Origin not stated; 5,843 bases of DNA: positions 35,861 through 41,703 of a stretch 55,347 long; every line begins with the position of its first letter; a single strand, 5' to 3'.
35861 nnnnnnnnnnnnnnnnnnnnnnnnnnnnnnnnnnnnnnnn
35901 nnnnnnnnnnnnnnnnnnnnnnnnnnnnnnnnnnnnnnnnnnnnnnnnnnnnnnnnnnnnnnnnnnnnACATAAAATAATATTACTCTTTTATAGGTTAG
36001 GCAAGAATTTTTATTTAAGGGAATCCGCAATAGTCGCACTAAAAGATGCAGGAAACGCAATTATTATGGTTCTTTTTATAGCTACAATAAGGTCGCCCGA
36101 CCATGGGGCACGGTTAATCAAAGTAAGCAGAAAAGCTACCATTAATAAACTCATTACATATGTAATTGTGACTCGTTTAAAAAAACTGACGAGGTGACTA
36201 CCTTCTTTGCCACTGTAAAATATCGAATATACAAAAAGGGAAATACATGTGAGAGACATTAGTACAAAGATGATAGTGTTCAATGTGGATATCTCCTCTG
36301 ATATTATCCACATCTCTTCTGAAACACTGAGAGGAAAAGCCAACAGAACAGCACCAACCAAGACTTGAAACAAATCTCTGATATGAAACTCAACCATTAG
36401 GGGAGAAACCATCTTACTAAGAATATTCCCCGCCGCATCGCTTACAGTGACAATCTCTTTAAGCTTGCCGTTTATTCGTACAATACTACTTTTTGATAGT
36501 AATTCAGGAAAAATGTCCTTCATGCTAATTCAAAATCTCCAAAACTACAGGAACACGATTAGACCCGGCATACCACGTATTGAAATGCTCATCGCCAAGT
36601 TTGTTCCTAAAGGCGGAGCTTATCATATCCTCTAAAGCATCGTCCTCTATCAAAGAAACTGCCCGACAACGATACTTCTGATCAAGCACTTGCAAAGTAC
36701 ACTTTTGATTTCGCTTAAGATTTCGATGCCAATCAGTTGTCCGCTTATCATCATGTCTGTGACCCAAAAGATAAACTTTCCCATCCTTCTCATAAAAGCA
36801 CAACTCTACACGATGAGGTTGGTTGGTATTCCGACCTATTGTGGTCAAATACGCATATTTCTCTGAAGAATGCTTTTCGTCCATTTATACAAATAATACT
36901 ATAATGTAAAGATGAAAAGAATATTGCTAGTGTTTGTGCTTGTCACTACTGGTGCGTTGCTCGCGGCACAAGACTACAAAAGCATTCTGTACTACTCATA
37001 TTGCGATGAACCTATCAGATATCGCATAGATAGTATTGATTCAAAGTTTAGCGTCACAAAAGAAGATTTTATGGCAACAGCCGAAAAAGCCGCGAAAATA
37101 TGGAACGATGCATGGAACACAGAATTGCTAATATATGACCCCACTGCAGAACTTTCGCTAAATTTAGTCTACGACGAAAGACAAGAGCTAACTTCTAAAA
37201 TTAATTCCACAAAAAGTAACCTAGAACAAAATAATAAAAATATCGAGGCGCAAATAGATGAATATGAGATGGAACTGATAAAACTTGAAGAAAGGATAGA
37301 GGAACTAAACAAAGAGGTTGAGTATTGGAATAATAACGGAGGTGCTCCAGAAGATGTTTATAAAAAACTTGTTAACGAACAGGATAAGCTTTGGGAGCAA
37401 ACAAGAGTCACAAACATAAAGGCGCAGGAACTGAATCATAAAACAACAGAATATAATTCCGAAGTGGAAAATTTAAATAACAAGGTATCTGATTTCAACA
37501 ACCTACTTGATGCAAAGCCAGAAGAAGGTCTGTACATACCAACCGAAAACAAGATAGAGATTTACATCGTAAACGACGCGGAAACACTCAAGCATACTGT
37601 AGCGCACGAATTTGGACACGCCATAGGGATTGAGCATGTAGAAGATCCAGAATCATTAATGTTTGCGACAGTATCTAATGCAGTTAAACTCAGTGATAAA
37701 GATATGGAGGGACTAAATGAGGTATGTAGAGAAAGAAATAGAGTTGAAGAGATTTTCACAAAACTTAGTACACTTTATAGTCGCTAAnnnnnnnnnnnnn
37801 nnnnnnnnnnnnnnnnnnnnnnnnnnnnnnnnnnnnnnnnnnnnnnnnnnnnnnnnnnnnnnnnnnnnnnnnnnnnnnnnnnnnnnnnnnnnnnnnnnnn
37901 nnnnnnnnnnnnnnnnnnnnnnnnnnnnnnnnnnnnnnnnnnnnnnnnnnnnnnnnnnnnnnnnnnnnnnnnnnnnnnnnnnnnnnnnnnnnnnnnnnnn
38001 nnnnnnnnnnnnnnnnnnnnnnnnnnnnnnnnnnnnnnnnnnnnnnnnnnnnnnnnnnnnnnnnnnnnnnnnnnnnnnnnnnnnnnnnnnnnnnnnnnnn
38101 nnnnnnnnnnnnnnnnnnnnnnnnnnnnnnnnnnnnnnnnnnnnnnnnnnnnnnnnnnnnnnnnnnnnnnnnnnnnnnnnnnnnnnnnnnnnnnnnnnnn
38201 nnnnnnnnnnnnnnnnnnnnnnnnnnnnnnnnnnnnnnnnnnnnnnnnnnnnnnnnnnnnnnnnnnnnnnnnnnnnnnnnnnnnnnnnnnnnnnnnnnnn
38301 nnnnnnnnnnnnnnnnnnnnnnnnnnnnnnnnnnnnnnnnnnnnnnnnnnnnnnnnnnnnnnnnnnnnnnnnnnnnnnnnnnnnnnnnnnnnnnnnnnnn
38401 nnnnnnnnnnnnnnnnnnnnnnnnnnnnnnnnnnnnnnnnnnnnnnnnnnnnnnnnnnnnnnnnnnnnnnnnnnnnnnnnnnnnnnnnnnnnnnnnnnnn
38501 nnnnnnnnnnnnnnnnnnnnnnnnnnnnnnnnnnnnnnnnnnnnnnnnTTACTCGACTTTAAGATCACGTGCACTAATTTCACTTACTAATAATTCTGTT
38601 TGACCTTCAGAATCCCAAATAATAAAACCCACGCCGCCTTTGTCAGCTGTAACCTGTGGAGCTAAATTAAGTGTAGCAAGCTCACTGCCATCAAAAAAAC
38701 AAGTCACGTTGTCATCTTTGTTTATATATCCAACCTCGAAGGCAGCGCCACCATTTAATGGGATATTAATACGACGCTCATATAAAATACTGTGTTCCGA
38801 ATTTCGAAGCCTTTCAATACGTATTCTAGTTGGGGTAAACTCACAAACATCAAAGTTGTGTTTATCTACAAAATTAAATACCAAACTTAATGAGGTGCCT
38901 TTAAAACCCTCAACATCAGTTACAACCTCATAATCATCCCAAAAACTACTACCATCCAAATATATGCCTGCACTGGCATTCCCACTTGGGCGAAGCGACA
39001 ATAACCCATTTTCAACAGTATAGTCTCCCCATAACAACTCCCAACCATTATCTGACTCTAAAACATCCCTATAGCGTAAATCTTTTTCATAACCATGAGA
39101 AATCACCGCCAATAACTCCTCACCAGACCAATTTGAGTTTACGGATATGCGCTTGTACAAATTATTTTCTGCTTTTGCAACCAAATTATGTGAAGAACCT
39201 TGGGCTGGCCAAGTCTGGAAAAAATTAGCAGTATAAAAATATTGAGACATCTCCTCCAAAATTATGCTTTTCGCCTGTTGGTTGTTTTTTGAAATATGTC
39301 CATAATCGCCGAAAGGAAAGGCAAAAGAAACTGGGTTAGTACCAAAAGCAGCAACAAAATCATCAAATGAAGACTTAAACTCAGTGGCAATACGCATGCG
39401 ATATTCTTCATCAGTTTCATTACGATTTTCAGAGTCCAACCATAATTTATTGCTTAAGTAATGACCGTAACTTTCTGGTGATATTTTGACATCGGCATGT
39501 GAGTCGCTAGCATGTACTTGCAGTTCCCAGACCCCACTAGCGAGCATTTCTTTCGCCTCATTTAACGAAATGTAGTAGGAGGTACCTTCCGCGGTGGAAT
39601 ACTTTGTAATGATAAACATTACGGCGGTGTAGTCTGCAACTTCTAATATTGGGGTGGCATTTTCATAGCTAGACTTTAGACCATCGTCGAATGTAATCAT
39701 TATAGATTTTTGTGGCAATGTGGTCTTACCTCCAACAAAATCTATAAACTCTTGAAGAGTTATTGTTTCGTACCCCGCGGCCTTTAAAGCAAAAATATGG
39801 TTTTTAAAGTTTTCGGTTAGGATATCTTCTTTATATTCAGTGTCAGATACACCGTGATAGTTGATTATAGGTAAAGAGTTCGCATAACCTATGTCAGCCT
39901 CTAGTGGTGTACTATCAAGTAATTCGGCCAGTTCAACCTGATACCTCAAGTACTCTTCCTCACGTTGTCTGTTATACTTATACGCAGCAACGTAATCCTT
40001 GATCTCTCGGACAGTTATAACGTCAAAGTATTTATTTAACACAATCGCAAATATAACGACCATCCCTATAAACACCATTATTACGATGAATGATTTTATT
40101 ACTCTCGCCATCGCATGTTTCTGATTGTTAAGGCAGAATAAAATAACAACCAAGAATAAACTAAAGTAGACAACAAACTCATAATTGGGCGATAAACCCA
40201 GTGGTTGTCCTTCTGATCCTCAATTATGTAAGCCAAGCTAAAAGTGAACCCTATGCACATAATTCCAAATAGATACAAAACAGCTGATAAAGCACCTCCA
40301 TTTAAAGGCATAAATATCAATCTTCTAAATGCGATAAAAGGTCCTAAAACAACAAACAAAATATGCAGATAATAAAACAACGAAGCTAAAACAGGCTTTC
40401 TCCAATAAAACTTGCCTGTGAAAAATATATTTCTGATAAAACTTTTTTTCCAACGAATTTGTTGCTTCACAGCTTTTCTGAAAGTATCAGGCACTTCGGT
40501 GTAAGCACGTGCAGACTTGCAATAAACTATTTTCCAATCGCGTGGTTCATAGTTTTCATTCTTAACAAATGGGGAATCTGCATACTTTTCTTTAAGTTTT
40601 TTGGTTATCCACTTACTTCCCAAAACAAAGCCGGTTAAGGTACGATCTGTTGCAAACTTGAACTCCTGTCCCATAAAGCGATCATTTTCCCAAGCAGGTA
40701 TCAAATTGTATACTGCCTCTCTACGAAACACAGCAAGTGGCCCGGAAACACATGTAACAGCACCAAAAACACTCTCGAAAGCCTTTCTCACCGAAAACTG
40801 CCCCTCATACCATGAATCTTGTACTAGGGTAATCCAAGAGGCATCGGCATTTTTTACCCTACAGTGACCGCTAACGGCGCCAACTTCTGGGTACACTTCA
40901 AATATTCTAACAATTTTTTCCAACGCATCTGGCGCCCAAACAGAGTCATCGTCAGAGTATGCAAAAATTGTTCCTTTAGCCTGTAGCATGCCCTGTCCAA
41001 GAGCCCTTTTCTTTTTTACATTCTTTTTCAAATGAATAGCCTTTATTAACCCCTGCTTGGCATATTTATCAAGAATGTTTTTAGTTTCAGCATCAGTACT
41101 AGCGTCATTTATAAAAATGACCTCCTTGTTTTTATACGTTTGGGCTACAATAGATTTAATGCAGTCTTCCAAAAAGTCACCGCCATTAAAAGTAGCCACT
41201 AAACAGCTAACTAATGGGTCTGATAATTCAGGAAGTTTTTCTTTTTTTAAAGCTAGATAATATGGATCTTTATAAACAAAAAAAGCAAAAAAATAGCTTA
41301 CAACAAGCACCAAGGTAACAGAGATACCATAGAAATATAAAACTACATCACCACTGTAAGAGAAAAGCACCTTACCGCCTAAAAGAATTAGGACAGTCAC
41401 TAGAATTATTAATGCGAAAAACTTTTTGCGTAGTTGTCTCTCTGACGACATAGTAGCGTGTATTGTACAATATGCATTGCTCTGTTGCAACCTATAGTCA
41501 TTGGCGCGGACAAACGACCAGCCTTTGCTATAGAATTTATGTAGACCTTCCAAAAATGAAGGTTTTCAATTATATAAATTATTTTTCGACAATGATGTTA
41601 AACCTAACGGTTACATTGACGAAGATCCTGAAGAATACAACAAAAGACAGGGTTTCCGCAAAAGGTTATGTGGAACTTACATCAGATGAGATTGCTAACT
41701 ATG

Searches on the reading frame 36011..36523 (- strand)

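Call 104: search_protein_families(library=pfam, proteins=[window:36011-36523:-], max_evalue=0.00001)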
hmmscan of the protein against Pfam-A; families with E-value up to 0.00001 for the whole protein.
window:36011-36523:- (170 aa): 1 family
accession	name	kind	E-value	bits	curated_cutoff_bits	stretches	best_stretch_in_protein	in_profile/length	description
PF09622.15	DUF2391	-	3.5e-14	53.3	22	1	47-164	147-269/275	Putative integral membrane protein (DUF2391)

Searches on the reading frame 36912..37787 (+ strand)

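Call 103: search_protein_families(library=pfam, proteins=[window:36912-37787:+], max_evalue=0.00001)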
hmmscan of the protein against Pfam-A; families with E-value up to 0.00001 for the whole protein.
window:36912-37787:+ (291 aa): 3 families
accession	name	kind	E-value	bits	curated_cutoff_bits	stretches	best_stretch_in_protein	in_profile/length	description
PF00413.30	Peptidase_M10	-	1.8e-08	34.8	24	1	183-270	102-156/159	Matrixin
PF10368.14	YkyA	-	1.7e-06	28.3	28.8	1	42-200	16-174/186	Putative cell-wall binding lipoprotein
PF22638.1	FlgK_D1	-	1.8e-06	28.1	28.6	1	73-163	29-115/233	Flagellar hook-associated protein FlgK helical domain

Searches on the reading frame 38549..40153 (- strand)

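Call 103: search_protein_families(library=pfam, proteins=[window:38549-40153:-], max_evalue=0.00001)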
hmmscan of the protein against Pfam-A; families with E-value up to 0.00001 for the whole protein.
window:38549-40153:- (534 aa): 1 family
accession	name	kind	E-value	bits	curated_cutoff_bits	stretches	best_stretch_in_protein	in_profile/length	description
PF01522.26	Polysacc_deac_1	-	7.3e-15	55.5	23.1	1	145-289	3-113/124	Polysaccharide deacetylase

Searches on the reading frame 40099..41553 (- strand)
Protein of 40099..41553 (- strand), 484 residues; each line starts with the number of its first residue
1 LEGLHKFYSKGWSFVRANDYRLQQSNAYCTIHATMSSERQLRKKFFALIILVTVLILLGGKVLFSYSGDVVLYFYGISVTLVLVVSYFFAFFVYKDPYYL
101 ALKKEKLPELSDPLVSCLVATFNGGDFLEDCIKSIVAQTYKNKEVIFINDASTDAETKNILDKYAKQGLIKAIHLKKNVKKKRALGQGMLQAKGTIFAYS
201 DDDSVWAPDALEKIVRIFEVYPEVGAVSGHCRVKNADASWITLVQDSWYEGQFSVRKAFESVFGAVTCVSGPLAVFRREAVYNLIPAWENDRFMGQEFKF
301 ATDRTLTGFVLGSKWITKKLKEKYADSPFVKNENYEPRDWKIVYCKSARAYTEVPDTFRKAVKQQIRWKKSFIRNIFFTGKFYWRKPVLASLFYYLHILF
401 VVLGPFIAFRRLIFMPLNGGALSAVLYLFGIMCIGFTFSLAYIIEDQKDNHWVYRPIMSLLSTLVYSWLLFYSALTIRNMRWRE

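Call 103: search_protein_families(library=pfam, proteins=[window:40099-41553:-], max_evalue=0.00001)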
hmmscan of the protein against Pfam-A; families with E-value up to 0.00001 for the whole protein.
window:40099-41553:- (484 aa): 6 families
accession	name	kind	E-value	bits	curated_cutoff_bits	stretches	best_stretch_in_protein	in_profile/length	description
PF00535.33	Glycos_transf_2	-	8.8e-29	101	23.3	1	116-282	1-165/168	Glycosyl transferase family 2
PF13641.12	Glyco_tranf_2_3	-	5.7e-21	76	27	1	115-369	3-228/230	Glycosyltransferase like family 2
PF03142.21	Chitin_synth_2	-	1.4e-17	64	27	1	200-377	208-379/527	Chitin synthase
PF13632.12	Glyco_trans_2_3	-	6.5e-12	46.1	27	1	199-416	4-187/198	Glycosyl transferase family group 2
PF13506.12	Glyco_transf_21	-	5e-06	26.5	21.7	0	181-281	18-114/174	Glycosyl transferase family 21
PF10111.15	Glyco_tranf_2_2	-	5.2e-06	26.6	27.3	1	123-218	10-106/276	Glycosyltransferase like family 2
